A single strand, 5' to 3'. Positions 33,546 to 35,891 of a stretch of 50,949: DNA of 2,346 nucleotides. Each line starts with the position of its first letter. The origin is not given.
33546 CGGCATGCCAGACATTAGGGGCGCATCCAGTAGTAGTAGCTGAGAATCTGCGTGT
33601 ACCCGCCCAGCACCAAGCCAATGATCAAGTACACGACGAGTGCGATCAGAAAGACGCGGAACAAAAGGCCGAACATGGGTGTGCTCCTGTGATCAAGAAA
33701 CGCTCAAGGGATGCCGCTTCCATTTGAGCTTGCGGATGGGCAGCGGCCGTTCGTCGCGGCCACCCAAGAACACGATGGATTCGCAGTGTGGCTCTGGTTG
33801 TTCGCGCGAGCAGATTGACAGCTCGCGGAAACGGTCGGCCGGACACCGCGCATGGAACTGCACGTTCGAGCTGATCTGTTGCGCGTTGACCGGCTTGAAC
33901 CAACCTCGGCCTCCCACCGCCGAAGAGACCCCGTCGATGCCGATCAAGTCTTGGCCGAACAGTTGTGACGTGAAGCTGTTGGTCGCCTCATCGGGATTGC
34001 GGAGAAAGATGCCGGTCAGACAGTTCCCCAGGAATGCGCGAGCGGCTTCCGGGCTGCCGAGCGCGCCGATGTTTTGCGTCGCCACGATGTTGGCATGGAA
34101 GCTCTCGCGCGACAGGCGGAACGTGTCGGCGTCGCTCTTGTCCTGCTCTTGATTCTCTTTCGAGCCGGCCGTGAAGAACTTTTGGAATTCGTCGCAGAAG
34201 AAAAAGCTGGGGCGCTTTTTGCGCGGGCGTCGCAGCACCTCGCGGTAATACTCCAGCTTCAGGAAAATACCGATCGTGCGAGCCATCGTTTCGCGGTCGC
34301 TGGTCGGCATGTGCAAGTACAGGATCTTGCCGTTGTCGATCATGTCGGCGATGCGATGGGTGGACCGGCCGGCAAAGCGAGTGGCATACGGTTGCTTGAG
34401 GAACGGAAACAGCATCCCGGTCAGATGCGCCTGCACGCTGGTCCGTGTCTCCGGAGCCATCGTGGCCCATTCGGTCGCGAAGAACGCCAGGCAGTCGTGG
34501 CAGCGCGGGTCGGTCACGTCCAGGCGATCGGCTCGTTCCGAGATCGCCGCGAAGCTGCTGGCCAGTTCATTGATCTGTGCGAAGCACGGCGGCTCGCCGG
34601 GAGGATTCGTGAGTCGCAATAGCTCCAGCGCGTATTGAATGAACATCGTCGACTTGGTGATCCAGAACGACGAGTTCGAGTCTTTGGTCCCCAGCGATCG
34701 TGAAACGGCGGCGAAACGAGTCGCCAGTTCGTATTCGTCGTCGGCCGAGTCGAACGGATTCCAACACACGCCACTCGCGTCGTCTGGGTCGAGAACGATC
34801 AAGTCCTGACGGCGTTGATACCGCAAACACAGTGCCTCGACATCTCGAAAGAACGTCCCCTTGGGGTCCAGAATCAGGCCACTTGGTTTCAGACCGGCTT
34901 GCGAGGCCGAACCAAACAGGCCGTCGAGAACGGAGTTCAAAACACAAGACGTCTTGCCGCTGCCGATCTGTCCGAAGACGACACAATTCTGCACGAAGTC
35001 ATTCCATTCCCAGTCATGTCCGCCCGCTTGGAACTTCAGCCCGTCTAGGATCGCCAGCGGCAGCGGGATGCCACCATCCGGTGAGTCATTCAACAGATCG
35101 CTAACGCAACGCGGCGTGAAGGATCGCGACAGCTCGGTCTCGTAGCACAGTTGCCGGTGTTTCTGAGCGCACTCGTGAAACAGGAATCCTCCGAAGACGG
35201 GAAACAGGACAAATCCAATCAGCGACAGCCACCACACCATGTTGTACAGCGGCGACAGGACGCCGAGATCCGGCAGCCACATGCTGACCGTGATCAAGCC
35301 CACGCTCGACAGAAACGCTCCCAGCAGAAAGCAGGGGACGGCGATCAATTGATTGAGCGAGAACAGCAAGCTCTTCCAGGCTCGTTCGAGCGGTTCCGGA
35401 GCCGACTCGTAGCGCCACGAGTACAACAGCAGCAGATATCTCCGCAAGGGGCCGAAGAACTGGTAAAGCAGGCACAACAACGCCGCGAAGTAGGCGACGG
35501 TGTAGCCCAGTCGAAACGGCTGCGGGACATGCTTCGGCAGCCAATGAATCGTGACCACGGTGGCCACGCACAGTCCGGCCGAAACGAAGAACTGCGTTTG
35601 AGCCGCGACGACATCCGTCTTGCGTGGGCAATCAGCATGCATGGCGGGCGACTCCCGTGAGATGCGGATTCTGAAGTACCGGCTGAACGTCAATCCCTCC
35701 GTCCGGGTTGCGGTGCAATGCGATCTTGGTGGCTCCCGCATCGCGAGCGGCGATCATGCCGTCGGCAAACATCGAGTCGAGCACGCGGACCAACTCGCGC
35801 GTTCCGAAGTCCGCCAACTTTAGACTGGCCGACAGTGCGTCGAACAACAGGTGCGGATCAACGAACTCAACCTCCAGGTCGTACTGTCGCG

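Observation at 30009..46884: Candidate novel membrane-associated system: kinase + caspase-fold trio + membrane adaptors + paired Clp-D2 AAA+ + orphan coupling-protein-like ATPase + basic-tailed toxin-like cargo + M48 protease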

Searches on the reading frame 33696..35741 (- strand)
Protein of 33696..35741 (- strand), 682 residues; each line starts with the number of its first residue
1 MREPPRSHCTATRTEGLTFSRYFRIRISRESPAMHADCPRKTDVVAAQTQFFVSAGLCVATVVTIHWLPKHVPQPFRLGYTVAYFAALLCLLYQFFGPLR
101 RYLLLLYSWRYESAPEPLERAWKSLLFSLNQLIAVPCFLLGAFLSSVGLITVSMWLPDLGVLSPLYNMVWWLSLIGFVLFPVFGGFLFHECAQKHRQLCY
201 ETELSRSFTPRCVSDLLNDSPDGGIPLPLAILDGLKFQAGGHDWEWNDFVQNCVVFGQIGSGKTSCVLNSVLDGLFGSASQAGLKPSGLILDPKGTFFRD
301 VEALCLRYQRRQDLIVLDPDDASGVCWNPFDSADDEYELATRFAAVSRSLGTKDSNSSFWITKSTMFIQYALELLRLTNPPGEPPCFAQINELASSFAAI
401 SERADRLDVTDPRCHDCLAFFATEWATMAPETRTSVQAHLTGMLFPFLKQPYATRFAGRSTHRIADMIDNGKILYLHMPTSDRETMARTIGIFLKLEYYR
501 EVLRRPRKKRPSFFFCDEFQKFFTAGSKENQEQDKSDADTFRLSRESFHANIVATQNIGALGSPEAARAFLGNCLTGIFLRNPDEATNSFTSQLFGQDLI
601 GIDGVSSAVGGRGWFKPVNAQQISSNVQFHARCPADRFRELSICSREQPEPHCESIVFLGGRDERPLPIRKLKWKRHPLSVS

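Call 4: search_protein_families(library=pfam, proteins=[window:33696-35741:-], max_evalue=0.01)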
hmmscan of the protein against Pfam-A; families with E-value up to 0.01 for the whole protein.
window:33696-35741:- (682 aa): 1 family
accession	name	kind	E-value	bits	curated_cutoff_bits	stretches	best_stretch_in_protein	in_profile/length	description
PF10412.15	TrwB_AAD_bind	-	2.5e-12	46.8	20.5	1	244-600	9-328/387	Type IV secretion-system coupling protein DNA-binding domain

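Call 5: search_protein_families(library=padloc, proteins=[window:33696-35741:-], max_evalue=0.01)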
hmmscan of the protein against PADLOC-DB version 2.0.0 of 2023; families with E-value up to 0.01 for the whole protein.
window:33696-35741:- (682 aa): 1 family
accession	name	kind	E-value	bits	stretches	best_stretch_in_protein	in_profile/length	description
PDLC04140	mad8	-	1.5e-06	26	1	240-526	13-207/314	mads_8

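Call 8: find_homologous_proteins(query=window:33696-35741:-, max_evalue=0.00001)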
Query window:33696-35741:- (682 aa): 130 proteins with E <= 0.00001 among 8000 candidates; the best 120 are listed.
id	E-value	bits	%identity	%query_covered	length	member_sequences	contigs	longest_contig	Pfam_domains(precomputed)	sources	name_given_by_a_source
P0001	0.0e+0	1496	98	95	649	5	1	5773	PF10412.16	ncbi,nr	ncbi:MAG: type IV secretory system conjugative DNA transfer family protein [Planctomycetaceae bacter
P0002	0.0e+0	1078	71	95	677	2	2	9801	PF10412.16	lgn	-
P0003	0.0e+0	1073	69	95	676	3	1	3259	PF10412.16,PF02534.21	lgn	-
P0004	0.0e+0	1070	70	95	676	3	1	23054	PF10412.16,PF02534.21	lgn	-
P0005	0.0e+0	1029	69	95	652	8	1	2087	PF10412.16,PF02534.21,PF12696.14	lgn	-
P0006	0.0e+0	1026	68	95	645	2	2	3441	PF10412.16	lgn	-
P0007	4.9e-295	998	67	91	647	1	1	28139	PF10412.16,PF02534.21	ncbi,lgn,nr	ncbi:MAG: type IV secretory system conjugative DNA transfer family protein [Planctomycetales bacteri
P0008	1.0e-287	974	66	95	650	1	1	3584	PF10412.16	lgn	-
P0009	1.4e-270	917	63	94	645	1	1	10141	PF10412.16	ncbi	-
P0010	1.7e-265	900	61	95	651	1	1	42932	PF10412.16,PF02534.21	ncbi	-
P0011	2.4e-262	890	58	95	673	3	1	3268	PF10412.16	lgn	-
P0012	4.5e-250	849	59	94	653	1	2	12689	PF10412.16,PF02534.21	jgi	-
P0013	6.7e-203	694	50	94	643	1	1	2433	PF10412.16,PF02534.21,PF12696.14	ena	-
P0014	1.0e-201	690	51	94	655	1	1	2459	PF10412.16,PF02534.21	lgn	-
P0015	3.2e-201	688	50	94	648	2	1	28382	PF10412.16,PF02534.21,PF12696.14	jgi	jgi:hypothetical protein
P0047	2.1e-161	556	42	94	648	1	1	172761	PF10412.16,PF02534.21,PF12696.14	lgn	-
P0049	1.0e-160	554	45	94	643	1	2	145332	PF10412.16,PF02534.21,PF12696.14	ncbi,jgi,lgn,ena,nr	ncbi:MAG TPA: type IV secretion system DNA-binding domain-containing protein [Bryobacteraceae bacter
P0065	1.2e-154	534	42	90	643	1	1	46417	PF10412.16,PF05707.19,PF02534.21,PF12696.14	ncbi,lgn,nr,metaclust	ncbi:TRAG protein [Candidatus Magnetomorum sp. HK-1]|nr:TRAG protein [Candidatus Magnetomorum sp. HK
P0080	1.7e-144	500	41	93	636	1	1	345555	PF10412.16,PF02534.21,PF12696.14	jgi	-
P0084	2.2e-136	474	41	90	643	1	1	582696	PF10412.16,PF02534.21,PF12696.14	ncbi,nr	ncbi:MAG: type IV secretion system DNA-binding domain-containing protein [Gemmatimonadetes bacterium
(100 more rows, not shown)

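Call 9: find_encoding_contigs(protein=P0010, flank=10000, max_places=2)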
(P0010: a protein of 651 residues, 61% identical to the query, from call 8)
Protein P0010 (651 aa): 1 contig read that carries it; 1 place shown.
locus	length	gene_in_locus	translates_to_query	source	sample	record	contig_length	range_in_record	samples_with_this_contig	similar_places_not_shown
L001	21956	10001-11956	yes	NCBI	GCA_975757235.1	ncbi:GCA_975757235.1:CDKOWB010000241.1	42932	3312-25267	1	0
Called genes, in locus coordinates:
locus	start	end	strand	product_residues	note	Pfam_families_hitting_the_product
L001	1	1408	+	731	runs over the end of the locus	-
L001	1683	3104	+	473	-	-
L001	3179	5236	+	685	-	PF00656:Peptidase_C14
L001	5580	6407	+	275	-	-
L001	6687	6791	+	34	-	-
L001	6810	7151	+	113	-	-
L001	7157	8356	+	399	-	PF07724:AAA_2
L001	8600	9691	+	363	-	PF00158:Sigma54_activat (weak), PF07724:AAA_2, PF07728:AAA_5, PF00004:AAA (weak)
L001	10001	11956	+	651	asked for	PF02534:T4SS-DNA_transf, PF10412:TrwB_AAD_bind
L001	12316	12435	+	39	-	-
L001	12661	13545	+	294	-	-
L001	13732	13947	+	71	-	-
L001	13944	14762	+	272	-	PF06414:Zeta_toxin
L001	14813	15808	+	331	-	PF01435:Peptidase_M48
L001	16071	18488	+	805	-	PF00498:FHA, PF16697:Yop-YscD_cpl, PF00498:FHA, PF16697:Yop-YscD_cpl, PF00005:ABC_tran, PF13191:AAA_16, PF12698:ABC2_membrane_3, PF01061:ABC2_membrane, +3 more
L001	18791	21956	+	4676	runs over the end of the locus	PF00082:Peptidase_S8, PF13517:FG-GAP_3, PF17210:SdrD_B, PF13517:FG-GAP_3, PF20009:GEVED, PF01839:FG-GAP, PF00028:Cadherin, PF13517:FG-GAP_3, +3 more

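Call 10: find_encoding_contigs(protein=P0049, flank=10000, max_places=2)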
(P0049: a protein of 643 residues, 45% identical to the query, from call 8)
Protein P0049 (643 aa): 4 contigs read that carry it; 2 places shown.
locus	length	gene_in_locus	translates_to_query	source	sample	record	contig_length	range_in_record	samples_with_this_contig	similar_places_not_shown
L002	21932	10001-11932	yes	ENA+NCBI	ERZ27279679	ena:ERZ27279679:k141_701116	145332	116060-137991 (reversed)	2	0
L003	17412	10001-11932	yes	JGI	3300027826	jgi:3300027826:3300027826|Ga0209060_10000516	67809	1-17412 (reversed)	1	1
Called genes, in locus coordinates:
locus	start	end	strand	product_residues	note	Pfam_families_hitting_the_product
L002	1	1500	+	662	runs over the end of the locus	PF05569:Peptidase_M56, PF20094:GWxTD_dom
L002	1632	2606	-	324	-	PF03320:FBPase_glpX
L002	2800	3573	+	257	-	-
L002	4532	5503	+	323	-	PF00389:2-Hacid_dh, PF02826:2-Hacid_dh_C, PF00670:AdoHcyase_NAD (faint)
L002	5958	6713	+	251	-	-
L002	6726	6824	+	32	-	-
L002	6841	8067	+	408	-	-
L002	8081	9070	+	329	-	PF06309:Torsin (weak), PF05496:RuvB_N (weak), PF00158:Sigma54_activat, PF00004:AAA, PF07724:AAA_2, PF07728:AAA_5, PF13401:AAA_22 (faint)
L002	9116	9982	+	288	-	PF00004:AAA, PF07724:AAA_2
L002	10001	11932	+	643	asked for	PF02534:T4SS-DNA_transf, PF10412:TrwB_AAD_bind, PF12696:TraG-D_C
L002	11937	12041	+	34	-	-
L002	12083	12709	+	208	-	-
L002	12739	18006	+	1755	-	PF15644:Gln_amidase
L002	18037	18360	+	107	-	-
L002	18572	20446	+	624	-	PF00082:Peptidase_S8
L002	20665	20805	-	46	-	-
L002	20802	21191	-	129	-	-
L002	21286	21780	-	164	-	-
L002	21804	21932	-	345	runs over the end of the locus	-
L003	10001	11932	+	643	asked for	PF02534:T4SS-DNA_transf, PF10412:TrwB_AAD_bind, PF12696:TraG-D_C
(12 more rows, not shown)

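Call 11: find_encoding_contigs(protein=P0065, flank=10000, max_places=2)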
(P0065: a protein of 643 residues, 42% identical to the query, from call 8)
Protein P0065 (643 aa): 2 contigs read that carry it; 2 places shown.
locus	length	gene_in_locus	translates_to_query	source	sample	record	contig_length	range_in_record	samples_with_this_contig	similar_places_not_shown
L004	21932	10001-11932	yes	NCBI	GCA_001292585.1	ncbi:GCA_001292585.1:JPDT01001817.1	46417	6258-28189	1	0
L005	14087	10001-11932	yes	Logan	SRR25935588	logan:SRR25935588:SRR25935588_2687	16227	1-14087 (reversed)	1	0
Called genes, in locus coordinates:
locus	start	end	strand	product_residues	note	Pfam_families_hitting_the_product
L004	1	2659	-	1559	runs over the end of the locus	PF05860:TPS, PF28559:TPR_SusR (weak), PF00515:TPR_1 (faint), PF07719:TPR_2 (faint), PF13424:TPR_12 (faint), PF13181:TPR_8 (faint), PF12770:CHAT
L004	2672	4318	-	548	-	PF07244:POTRA, PF08479:POTRA_2, PF03865:ShlB, PF01103:Omp85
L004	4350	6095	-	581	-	PF01435:Peptidase_M48, PF13174:TPR_6 (faint), PF14559:TPR_19 (faint)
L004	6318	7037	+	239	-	-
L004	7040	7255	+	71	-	-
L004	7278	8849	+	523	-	PF07724:AAA_2, PF07728:AAA_5 (weak)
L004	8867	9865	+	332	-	PF00004:AAA (weak), PF07724:AAA_2, PF07728:AAA_5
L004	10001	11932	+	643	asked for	PF02534:T4SS-DNA_transf, PF10412:TrwB_AAD_bind, PF05707:Zot (faint), PF12696:TraG-D_C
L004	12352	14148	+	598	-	-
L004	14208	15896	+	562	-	PF00498:FHA, PF16697:Yop-YscD_cpl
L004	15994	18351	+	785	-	PF00498:FHA, PF16697:Yop-YscD_cpl, PF00498:FHA, PF16697:Yop-YscD_cpl, PF00005:ABC_tran, PF13304:AAA_21 (weak), PF01061:ABC2_membrane, PF12698:ABC2_membrane_3 (weak)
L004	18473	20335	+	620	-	PF00481:PP2C, PF13672:PP2C_2, PF01435:Peptidase_M48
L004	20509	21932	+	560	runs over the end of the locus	PF14531:Kinase-like (faint), PF00069:Pkinase, PF03109:ABC1, PF07714:PK_Tyr_Ser-Thr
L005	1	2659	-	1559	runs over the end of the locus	PF05860:TPS, PF28559:TPR_SusR (weak), PF00515:TPR_1 (faint), PF07719:TPR_2 (faint), PF13424:TPR_12 (faint), PF13181:TPR_8 (faint), PF12770:CHAT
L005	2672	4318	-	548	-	PF07244:POTRA, PF08479:POTRA_2, PF03865:ShlB, PF01103:Omp85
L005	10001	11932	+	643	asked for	PF02534:T4SS-DNA_transf, PF10412:TrwB_AAD_bind, PF05707:Zot (faint), PF12696:TraG-D_C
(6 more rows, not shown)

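Call 14: find_related_loci(query=A1, collection=genome_contigs, flank=10000)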
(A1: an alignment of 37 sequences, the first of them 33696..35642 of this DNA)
Query A1 (649 aa) in genome_contigs; peptide patterns used: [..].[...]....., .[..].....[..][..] (x = any residue, [..] = any of these).
136 stretches matched a pattern; 56 encode a relative of the query (tblastn E <= 1e-3); 55 distinct loci.
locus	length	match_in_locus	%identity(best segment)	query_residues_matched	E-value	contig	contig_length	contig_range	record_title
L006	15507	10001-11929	68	4-648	0e+0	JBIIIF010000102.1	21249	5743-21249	MAG: Planctomycetaceae bacterium isolate ME2001-08-28pf_3300042879_group1_bin45 Rohwer_bin1750_scaffold_1437_c1, whole g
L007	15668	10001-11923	66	6-648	0e+0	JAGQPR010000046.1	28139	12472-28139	MAG: Planctomycetales bacterium isolate HKST-UBA45 NODE_46_length_28139_cov_4.246542, whole genome shotgun sequence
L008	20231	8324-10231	46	8-649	0e+0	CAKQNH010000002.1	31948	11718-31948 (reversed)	MAG: uncultured Pirellulaceae bacterium isolate REFINED_METABAT215_TOP10_CONTIGS_1500_ASSEMBLY_K77_MERGED__Nepal_MoBio_F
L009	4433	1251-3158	46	10-646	0e+0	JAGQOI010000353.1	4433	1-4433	MAG: Phycisphaerales bacterium isolate HKST-UBA10 k127_2508552, whole genome shotgun sequence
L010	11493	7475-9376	45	8-647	9e-177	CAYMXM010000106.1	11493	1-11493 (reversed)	MAG TPA_asm: uncultured Pirellula sp. isolate SRP344714_co1_392 genome assembly, contig: NODE_10232_length_11493_cov_8.3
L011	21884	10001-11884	45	25-646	9e-165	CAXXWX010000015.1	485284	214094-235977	MAG: Phycisphaerae bacterium isolate e6993cc0-709b-411a-8bd5-6f5b4bf9d55c genome assembly, contig: contig_15, whole geno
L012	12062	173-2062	43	10-646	1e-160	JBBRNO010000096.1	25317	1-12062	MAG: Bryobacterales bacterium isolate La1_metabat2.173 LA1C_B2.173_k141_91501L_25317_cov_27.9487, whole genome shotgun s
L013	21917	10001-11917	45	1-644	7e-159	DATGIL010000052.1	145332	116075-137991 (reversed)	MAG TPA_asm: Bryobacteraceae bacterium isolate SMAG_U9806 k141_1381703, whole genome shotgun sequence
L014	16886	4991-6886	45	15-646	4e-158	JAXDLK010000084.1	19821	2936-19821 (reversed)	MAG: Candidatus Binatota bacterium isolate BP_616 scaffold_329052, whole genome shotgun sequence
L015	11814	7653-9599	41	2-646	1e-157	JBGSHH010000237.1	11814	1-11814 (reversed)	MAG: Pirellulaceae bacterium isolate JTS-AC10 k141_2475994, whole genome shotgun sequence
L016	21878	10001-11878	44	17-646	9e-156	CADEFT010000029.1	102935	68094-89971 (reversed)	MAG: uncultured Acidobacteria bacterium isolate Acidobacteria sp. RBC033 genome assembly, contig: MAG033_29, whole genom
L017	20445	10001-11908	42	11-646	7e-154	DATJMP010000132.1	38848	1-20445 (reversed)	MAG TPA_asm: Bryobacteraceae bacterium isolate SMAG_U14838 k141_734367, whole genome shotgun sequence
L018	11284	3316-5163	42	22-644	1e-152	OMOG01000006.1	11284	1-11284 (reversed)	Solibacteraceae bacterium SbA4 strain Peat soil MAG SbA4 genome assembly, contig: SBA4_Contig_103, whole genome shotgun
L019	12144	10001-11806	42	21-646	7e-150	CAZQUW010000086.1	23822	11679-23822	MAG TPA_asm: uncultured Planctomicrobium sp. isolate SRP302895_co1_16 genome assembly, contig: NODE_3850_length_23822_co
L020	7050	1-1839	43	29-646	4e-150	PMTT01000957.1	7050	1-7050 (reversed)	MAG: Bryobacterales bacterium isolate palsa_130 73.20110700_P2D.82_contig_6838, whole genome shotgun sequence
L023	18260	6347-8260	44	6-647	6e-158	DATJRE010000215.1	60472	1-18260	MAG TPA_asm: Bryobacteraceae bacterium isolate SMAG_U14959 k141_3330578, whole genome shotgun sequence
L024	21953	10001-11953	39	5-648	1e-139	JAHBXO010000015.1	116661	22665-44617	MAG: Gemmataceae bacterium isolate ACE_PLA22 PLA22_15, whole genome shotgun sequence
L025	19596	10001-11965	42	4-647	2e-157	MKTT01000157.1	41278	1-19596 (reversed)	MAG: Planctomycetales bacterium 71-10 scnpilot_p_inoc_scaffold_968, whole genome shotgun sequence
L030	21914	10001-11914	43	6-647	9e-157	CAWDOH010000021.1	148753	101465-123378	MAG: Bryobacterales bacterium isolate MFD03399.bin.2.125 genome assembly, contig: contig_24768, whole genome shotgun seq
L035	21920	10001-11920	36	9-647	7e-117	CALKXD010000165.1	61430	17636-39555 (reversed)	MAG: uncultured Granulosicoccaceae bacterium isolate B4_Bin_MAXBIN__032_sub_1 genome assembly, contig: c_000000407672, w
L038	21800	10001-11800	36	44-647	5e-116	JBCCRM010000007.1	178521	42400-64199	MAG: Pseudomonadota bacterium isolate P01_D01_bin.32 k141_127327_length_178521_cov_146.2767, whole genome shotgun sequen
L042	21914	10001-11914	35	10-646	9e-114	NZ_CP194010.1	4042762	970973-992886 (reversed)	Roseobacter sp. S98 chromosome, complete genome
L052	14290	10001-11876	40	14-646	1e-113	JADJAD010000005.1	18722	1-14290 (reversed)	MAG: Gemmatimonadetes bacterium isolate AalW_18-Q3-R10-53_BATAC.281 tig00004149-10-186840, whole genome shotgun sequence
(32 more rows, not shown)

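Call 29: search_dna_similar(query=window:33696-35642:-, collection=plasmids, mode=protein, max_evalue=1e-20, max_rows=20)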
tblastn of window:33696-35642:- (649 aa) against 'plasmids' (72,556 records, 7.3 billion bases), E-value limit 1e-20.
Records with a match: 1; places in all: 1; records where one place covers at least 80% of the query: 0.
Best place of each record, by identity: <60% 1.
By first word of the organism name: Agarilytica 1.
By predicted mobility (MOB-suite, as given by PLSDB): non-mobilizable 1.
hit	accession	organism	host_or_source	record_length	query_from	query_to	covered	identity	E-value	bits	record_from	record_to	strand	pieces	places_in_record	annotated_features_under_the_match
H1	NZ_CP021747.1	Agarilytica rhodophyticola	Rhodophyta,Sea water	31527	219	566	54%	28.8%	4e-23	112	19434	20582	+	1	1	TraM recognition domain-containing protein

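Call 32: search_protein_families(library=ncbifam, proteins=[window:33696-35642:-], max_evalue=0.01)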
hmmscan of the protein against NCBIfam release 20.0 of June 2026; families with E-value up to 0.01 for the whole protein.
window:33696-35642:- (649 aa): 4 families
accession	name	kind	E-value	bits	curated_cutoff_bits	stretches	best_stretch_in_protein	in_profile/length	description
NF045973.1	conju_CD1115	equivalog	1.2e-15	57.3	250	1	218-567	25-377/442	VirD4-like conjugal transfer protein, CD1115 family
TIGR03743.1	SXT_TraD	subfamily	0.00014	20.5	366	0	212-326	170-280/636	conjugative transfer system coupling protein TraD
TIGR00929.1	VirB4_CagE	subfamily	0.00054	18.3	643.1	1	475-558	632-710/792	VirB4 family type IV secretion/conjugal transfer ATPase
TIGR02759.1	TraD_Ftype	equivalog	0.0033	16.3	521.35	0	217-335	176-277/566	type IV conjugative transfer system coupling protein TraD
